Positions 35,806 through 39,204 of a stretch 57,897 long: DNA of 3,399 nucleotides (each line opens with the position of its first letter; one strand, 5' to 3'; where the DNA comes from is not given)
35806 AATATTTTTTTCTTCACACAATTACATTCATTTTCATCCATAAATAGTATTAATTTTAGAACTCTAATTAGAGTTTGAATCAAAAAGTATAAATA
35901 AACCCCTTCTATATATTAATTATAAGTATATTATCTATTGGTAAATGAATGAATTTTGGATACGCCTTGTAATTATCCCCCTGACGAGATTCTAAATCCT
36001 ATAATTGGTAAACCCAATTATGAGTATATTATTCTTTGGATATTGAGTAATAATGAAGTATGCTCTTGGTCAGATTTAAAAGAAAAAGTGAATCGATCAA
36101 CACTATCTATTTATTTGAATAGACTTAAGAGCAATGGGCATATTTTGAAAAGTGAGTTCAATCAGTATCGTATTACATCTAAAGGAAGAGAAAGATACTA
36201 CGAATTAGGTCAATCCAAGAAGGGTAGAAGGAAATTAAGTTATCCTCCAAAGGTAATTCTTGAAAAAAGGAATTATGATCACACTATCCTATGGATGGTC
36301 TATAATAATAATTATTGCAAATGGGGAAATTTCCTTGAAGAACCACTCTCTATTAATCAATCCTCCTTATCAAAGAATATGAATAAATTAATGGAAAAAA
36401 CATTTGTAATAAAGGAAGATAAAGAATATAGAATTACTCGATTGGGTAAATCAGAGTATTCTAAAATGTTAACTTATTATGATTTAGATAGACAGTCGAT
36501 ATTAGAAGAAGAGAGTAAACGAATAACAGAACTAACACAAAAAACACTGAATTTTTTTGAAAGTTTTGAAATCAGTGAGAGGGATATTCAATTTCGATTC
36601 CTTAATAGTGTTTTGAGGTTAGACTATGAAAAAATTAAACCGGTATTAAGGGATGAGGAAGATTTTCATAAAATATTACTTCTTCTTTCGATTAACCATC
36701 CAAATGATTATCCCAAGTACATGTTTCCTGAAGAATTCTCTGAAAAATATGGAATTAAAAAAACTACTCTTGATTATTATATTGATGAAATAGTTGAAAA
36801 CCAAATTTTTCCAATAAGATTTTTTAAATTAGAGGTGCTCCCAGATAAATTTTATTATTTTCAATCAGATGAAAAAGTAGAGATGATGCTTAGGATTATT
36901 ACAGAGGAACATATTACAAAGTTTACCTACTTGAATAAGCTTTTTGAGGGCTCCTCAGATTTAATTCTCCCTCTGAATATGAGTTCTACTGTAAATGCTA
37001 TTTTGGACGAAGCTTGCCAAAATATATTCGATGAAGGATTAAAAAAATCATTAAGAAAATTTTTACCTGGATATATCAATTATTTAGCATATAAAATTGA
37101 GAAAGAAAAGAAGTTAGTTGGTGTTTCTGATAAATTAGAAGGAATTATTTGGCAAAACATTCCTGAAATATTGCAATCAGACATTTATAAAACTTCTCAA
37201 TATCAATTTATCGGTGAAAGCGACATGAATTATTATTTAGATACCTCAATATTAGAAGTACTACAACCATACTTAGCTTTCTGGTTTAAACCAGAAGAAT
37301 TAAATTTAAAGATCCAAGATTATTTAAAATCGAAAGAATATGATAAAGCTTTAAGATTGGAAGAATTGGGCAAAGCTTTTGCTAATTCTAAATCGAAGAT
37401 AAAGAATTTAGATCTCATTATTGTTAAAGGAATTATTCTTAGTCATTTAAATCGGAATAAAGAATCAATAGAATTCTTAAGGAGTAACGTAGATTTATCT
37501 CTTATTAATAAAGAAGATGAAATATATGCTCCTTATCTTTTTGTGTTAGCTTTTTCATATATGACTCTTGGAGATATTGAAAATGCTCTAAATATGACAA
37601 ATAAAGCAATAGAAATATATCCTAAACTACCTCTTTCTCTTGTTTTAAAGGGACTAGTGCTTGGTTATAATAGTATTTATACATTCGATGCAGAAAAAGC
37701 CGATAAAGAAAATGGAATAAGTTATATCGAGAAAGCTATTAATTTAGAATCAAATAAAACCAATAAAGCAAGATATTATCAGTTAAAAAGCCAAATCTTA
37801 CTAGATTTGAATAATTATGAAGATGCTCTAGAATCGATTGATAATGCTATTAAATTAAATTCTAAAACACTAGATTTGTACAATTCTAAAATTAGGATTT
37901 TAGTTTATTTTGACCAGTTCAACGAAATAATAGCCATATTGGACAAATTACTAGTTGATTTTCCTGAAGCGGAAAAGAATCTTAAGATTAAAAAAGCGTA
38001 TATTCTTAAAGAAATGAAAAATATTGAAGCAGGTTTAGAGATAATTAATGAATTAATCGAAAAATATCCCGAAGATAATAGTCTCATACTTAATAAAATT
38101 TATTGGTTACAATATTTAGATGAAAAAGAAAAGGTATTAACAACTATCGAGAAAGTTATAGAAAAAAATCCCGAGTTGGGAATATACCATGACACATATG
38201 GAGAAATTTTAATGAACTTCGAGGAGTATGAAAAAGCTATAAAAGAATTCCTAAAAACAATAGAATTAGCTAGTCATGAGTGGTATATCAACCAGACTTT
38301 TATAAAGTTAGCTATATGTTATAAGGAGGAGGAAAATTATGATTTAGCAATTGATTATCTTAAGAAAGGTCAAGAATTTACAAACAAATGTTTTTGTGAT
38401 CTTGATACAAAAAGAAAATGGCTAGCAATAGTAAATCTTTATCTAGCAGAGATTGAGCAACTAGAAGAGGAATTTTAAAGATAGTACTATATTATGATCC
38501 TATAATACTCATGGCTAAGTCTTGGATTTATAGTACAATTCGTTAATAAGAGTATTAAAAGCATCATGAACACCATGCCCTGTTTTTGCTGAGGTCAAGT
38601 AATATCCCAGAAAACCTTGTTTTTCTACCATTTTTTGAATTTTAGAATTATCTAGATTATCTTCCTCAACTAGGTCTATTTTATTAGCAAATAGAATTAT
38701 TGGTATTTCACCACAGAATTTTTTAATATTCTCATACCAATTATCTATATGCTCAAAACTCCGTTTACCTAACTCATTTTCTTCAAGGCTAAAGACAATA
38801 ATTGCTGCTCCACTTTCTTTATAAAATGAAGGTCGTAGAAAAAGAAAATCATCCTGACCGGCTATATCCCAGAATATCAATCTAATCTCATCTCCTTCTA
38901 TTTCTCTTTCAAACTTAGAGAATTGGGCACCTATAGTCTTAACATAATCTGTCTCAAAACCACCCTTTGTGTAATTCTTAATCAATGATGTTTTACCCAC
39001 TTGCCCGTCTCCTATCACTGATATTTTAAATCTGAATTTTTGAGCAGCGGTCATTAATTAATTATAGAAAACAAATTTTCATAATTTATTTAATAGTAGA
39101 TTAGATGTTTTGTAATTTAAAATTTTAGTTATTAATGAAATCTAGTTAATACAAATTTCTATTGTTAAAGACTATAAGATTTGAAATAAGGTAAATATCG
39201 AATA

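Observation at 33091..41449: Duplicated cassette: Ras-like GTPase + conserved micropeptide gene, divergent from a double-wHTH/TPR protein (candidate new signalling system)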

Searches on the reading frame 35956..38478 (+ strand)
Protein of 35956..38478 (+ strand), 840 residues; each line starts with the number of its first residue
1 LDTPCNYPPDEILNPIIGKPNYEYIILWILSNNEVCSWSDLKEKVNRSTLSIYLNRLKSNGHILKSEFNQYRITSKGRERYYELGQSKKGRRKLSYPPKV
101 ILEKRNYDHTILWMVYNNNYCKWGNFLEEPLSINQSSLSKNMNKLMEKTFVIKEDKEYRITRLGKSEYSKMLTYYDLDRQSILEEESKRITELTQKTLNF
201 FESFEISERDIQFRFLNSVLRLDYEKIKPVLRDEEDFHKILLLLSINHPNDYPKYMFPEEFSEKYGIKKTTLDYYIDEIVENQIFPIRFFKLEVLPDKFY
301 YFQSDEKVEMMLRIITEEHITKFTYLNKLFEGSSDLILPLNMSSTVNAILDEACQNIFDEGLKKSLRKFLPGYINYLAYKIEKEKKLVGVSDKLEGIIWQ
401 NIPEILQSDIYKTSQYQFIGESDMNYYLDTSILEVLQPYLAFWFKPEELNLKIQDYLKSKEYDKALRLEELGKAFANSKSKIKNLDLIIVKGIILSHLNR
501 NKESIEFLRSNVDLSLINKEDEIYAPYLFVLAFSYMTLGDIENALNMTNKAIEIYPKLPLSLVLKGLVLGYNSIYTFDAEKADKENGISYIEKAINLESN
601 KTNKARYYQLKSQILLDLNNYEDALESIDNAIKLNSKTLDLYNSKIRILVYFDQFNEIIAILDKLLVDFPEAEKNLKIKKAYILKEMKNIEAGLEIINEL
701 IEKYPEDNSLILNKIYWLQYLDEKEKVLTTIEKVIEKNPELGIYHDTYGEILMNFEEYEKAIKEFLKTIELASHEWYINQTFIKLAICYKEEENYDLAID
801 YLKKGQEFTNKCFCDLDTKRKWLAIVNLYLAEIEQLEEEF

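Call 6: search_protein_families(library=pfam, proteins=[window:35956-38478:+], max_evalue=0.1)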
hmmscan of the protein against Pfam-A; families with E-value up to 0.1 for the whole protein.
window:35956-38478:+ (840 aa): 25 families
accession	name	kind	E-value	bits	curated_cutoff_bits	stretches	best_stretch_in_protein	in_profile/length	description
PF07719.23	TPR_2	-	2.8e-15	55.5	27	2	526-557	2-33/34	Tetratricopeptide repeat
PF13181.12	TPR_8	-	8.9e-14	50.9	25.7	2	605-637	1-33/34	Tetratricopeptide repeat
PF13424.12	TPR_12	-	1.2e-12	48.3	30.1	2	744-805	6-71/77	Tetratricopeptide repeat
PF00515.34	TPR_1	-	1.9e-12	46.9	27.8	3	527-557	3-33/34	Tetratricopeptide repeat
PF13428.12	TPR_14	-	1.9e-10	40.8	23.5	0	678-713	5-40/44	Tetratricopeptide repeat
PF13174.12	TPR_6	-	2.7e-08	34.4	26.3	0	528-557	3-32/33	Tetratricopeptide repeat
PF14947.12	HTH_45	-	1.4e-07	31.9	25.5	1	46-85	32-70/77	Winged helix-turn-helix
PF12569.14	NatA_aux_su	-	6.6e-06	25.8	33.3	1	608-652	195-239/515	N-terminal acetyltransferase A, auxiliary subunit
PF13601.12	HTH_34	-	8.7e-06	26.2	27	1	26-81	5-69/80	Winged helix DNA-binding domain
PF14559.12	TPR_19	-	8.8e-06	26.4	25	0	654-707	6-58/68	Tetratricopeptide repeat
PF23914.1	TPR_CcmH_CycH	-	3.9e-05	24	42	0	748-804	56-112/158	Cytochrome c-type biogenesis protein H TPR domain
PF12895.13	ANAPC3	-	0.0001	22.9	27.2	0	588-664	9-81/82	Anaphase-promoting complex, cyclosome, subunit 3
PF25213.1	HVO_A0261_N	-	0.00022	21.5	35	1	127-171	30-74/86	HVO_A0261 N-terminal domain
PF12921.12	ATP13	-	0.00046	20.5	26.7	0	681-721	62-97/114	Mitochondrial ATPase expression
PF06109.18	HlyE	-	0.00063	19.6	25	1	624-676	6-58/333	Haemolysin E (HlyE)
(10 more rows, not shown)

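Call 72: search_protein_families(library=padloc, proteins=[window:35956-38478:+], max_evalue=0.01)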
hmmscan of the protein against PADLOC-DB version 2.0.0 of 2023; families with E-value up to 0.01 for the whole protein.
window:35956-38478:+ (840 aa): 3 families
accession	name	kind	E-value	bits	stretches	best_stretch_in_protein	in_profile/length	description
PDLC01044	Csa3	-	0.00025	19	0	43-78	159-191/194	Type I-A associated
PDLC02975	WH_III-A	-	0.00033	19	0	43-104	28-88/103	-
PDLC04481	PDC-M16B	-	0.00087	16.1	1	685-810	157-281/471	-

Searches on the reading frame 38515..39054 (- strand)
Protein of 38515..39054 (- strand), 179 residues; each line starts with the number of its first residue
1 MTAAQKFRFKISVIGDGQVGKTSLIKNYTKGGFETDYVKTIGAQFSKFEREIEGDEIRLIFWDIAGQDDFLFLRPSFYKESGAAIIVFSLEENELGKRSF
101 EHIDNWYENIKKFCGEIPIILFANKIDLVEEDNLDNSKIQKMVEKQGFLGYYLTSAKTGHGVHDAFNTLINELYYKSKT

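Call 6: search_protein_families(library=pfam, proteins=[window:38515-39054:-], max_evalue=0.1)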
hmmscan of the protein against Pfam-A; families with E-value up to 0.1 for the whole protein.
window:38515-39054:- (179 aa): 9 families
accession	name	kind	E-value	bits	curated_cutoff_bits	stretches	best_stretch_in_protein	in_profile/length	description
PF00071.28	Ras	-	6.7e-40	136.7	21.6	1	10-173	1-160/162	Ras family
PF08477.19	Roc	-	4.2e-29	101.6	27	1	10-127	1-119/119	Ras of Complex, Roc, domain of DAPkinase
PF00025.27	Arf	-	2.1e-09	37.5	22.3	1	7-172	13-173/174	ADP-ribosylation factor family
PF00009.33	GTP_EFTU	-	2.7e-06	27.5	26.5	1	39-171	55-184/188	Elongation factor Tu GTP binding domain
PF04670.18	Gtr1_RagA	-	5.6e-06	26.4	22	1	12-141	3-136/232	Gtr1/RagA G protein conserved region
PF01926.29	MMR_HSR1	-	9.4e-05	22.9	21.9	1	10-125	1-113/113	50S ribosome-binding GTPase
PF03193.22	RsgA_GTPase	-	0.00096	19.4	30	1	84-168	26-103/174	RsgA GTPase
PF00503.26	G-alpha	-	0.0019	17.9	48.8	1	105-146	238-279/333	G-protein alpha subunit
PF03029.23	ATP_bind_1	-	0.012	15.9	27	1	44-145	78-182/240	Conserved hypothetical ATP binding protein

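Call 72: search_protein_families(library=padloc, proteins=[window:38515-39054:-], max_evalue=0.01)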
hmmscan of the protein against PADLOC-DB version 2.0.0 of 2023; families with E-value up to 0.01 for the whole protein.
window:38515-39054:- (179 aa): 0 families

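Call 73: search_protein_families(library=ncbifam, proteins=[window:38515-39054:-], max_evalue=0.01)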
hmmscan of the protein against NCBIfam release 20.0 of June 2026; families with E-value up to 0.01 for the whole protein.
window:38515-39054:- (179 aa): 7 families
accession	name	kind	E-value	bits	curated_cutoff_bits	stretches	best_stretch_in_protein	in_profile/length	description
TIGR00231.1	small_GTP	domain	9.6e-24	84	42.5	1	9-169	4-162/164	GTP-binding protein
NF000908.1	PRK00089.1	equivalog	6.9e-06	25.6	237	1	85-175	85-169/291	GTPase Era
TIGR03597.1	GTPase_YqeH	equivalog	4.9e-05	22.7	297.4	1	104-174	79-153/361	ribosome biogenesis GTPase YqeH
TIGR03594.1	GTPase_EngA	equivalog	5.8e-05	22.3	306.7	1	117-174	287-346/432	ribosome biogenesis GTPase Der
TIGR03918.1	GTP_HydF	equivalog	0.0034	16.3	325.55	1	5-173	4-167/392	[FeFe] hydrogenase H-cluster maturation GTPase HydF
NF003255.0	PRK04213.1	equivalog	0.0047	16.2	164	0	116-151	130-162/204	GTP-binding protein EngB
TIGR00475.1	selB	equivalog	0.0091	14.7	242.25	1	117-170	103-162/581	selenocysteine-specific translation elongation factor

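Call 85: search_solved_structures(query=window:38515-39054:-, max_evalue=1e-10, show_alignments=1)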
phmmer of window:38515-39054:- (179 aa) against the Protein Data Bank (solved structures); distinct sequences matched with E-value up to 1e-10: 763 (the best 60 are shown).
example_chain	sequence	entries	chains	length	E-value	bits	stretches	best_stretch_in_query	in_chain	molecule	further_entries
8yim_A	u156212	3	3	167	5.8e-31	110.9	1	8-171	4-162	Ras-related protein Rab-23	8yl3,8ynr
1z22_A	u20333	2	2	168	5.7e-30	107.6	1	8-170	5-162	Ras-related protein Rab-23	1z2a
9rs9_C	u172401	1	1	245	1.7e-29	106.1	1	8-175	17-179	Ras-related protein Rab-23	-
8yo0_A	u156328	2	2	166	3.4e-29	105.1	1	8-171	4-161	Ras-related protein Rab-23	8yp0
1z08_A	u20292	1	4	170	2.8e-27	98.8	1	5-170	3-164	Ras-related protein Rab-21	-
1yzu_A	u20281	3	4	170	3.7e-26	95.2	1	5-170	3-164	Ras-related protein Rab-21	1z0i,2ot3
1yzt_A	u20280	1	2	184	3.9e-26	95.1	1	5-170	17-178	Ras-related protein Rab-21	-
7ezb_A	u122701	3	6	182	4.3e-25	91.7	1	6-177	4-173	Thorarchaeota Rab | Chains: A,B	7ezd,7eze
7wza_A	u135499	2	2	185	1e-24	90.5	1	7-167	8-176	Transforming protein RhoA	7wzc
6kx2_A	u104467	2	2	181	1.1e-24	90.4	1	7-167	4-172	Transforming protein RhoA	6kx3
9ltq_A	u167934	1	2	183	3e-24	89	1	6-174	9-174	Ras-related protein Rab-43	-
9ltp_B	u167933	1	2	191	3.6e-24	88.7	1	6-174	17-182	Ras-related protein Rab-43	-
2hup_A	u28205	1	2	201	4.2e-24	88.5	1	6-174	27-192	RAS-related protein RAB-43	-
9pe1_E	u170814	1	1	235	6.5e-24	87.9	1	6-178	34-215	GTP-binding protein RHO1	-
1s8f_A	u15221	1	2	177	8.2e-24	87.6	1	4-170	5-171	Ras-related protein Rab-9A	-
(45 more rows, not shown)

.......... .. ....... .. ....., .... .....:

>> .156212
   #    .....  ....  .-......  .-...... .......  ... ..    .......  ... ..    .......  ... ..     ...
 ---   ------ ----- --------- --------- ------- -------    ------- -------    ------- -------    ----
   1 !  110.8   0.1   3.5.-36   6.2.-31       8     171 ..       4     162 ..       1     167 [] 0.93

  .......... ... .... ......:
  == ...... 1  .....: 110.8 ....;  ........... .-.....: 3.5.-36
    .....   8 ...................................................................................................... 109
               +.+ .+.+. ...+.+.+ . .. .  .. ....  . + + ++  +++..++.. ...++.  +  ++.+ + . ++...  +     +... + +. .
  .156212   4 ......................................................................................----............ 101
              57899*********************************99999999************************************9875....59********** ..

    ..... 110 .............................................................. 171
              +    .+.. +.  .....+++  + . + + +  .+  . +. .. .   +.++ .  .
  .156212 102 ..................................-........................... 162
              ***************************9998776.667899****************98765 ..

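Call 90: find_related_loci(query=window:38515-39054:-, collection=metagenome_contigs, flank=4000)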
Query window:38515-39054:- (179 aa) in metagenome_contigs; peptide patterns used: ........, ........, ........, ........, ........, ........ (x = any residue, [..] = any of these).
528 stretches matched a pattern; 368 encode a relative of the query (tblastn E <= 1e-3); the best 80 are kept; 80 distinct loci.
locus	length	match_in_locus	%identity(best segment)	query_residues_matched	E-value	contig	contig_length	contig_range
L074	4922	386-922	93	1-179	6e-113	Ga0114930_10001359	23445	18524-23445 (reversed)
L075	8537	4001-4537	92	1-179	4e-110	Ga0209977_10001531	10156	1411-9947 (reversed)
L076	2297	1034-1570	89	1-179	3e-113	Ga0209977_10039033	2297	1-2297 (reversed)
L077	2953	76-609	85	1-178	2e-102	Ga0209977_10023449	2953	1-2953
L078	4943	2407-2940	83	1-178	7e-99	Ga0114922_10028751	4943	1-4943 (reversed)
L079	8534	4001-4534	82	1-179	8e-97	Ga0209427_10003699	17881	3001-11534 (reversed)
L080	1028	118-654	78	1-179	2e-104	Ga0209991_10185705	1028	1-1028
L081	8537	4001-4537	77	1-179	8e-94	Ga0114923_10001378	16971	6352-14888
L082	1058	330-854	78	5-179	1e-100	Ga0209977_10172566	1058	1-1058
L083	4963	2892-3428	76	1-179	1e-92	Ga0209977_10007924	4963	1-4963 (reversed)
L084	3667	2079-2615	72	1-179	3e-89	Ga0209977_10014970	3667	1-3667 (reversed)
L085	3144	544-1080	71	1-179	7e-89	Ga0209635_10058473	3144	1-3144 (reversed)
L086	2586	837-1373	70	1-179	4e-89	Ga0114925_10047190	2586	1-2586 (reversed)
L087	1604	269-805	69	1-179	2e-90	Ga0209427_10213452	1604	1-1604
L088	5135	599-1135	69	1-179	8e-85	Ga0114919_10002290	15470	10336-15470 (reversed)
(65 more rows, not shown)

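Call 96: find_homologous_proteins(query=window:38515-39054:-, max_evalue=1e-40)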
Query window:38515-39054:- (179 aa): 1799 proteins with E <= 1e-40 among 1869 candidates; the best 120 are listed.
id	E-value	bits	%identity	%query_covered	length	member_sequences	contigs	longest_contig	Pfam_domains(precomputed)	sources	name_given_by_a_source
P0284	7.2e-108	376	93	100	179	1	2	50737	PF00025.28,PF08477.20,PF00009.34,PF04670.19,PF00071.29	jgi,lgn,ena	-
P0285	7.4e-106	369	92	100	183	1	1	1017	PF00025.28,PF08477.20,PF00009.34,PF04670.19,PF00071.29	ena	-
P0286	2.0e-105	368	92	100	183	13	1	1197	PF00025.28,PF08477.20,PF00009.34,PF04670.19,PF00071.29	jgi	-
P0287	1.2e-104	366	92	100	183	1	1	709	PF00025.28,PF08477.20,PF00009.34,PF00071.29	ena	-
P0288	6.1e-104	363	91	100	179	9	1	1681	PF00025.28,PF08477.20,PF00009.34,PF04670.19,PF00071.29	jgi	-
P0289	1.2e-100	352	87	100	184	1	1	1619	PF00025.28,PF08477.20,PF00009.34,PF04670.19,PF00071.29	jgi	-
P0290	9.0e-98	343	86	99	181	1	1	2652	PF00025.28,PF08477.20,PF00503.27,PF00009.34,PF04670.19,PF00071.29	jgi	jgi:small GTP-binding protein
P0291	4.1e-97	341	86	100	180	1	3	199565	PF00025.28,PF08477.20,PF00503.27,PF00009.34,PF04670.19,PF00071.29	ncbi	ncbi:MAG: Rab family GTPase [Candidatus Hodarchaeota archaeon]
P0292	1.2e-96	339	86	99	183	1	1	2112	PF00025.28,PF08477.20,PF00009.34,PF00071.29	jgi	jgi:Ras-related protein Rab-23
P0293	4.1e-96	338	85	99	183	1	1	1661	PF00025.28,PF08477.20,PF00009.34,PF04670.19,PF00071.29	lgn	-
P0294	8.7e-96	337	82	100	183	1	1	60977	PF00025.28,PF08477.20,PF00009.34,PF04670.19,PF00071.29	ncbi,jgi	ncbi:MAG: Rab family GTPase [Promethearchaeota archaeon]|jgi:small GTP-binding protein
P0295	1.5e-95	336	84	100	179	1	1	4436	PF00025.28,PF08477.20,PF00009.34,PF00071.29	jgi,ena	-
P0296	2.9e-95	335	84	100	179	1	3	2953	PF00025.28,PF08477.20,PF00009.34,PF04670.19,PF00071.29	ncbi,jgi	-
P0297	6.1e-95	334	84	100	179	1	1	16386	PF00025.28,PF08477.20,PF00009.34,PF00071.29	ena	-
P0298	7.7e-95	334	84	100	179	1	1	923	PF00025.28,PF08477.20,PF00009.34,PF00071.29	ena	-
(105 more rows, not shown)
